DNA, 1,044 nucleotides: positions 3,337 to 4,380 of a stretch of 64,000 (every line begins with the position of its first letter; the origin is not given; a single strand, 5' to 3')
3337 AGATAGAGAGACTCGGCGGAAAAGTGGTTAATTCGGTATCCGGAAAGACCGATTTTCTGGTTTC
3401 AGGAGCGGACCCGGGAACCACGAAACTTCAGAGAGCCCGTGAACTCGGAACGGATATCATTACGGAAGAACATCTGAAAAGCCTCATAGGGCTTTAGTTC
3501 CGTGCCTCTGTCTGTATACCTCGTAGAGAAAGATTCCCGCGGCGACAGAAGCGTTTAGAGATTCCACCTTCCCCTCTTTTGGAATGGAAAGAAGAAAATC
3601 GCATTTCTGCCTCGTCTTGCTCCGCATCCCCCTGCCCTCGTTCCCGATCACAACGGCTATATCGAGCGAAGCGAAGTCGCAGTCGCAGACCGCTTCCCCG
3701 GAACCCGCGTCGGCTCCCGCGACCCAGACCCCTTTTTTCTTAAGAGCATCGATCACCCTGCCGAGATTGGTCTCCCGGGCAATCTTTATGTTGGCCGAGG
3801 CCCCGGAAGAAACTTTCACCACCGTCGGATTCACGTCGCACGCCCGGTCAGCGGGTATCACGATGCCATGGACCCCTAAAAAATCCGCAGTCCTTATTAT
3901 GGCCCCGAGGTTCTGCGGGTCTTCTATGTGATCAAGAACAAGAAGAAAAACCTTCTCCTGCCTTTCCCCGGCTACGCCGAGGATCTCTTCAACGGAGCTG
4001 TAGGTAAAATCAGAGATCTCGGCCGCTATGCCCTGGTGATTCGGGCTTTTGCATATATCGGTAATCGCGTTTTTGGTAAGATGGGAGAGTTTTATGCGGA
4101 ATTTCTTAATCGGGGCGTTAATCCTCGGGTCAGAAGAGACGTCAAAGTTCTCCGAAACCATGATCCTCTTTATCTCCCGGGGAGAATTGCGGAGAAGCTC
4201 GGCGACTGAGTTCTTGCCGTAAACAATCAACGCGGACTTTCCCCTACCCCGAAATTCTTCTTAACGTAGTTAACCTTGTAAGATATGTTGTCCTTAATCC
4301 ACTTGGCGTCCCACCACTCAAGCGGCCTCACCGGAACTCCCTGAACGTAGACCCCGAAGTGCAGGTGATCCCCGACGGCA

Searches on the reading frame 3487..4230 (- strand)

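Call 24: search_protein_families(library=pfam, proteins=[window:3487-4230:-], max_evalue=0.001)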
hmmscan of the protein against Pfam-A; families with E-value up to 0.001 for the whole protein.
window:3487-4230:- (248 aa): 2 families
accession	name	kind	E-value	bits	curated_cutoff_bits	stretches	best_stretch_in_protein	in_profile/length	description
PF00588.24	SpoU_methylase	-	2.1e-39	135.3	29.7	1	96-236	3-142/142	SpoU rRNA Methylase family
PF08032.17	SpoU_sub_bind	-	3.8e-14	53.2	22.8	1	2-77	1-75/76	RNA 2'-O ribose methyltransferase substrate binding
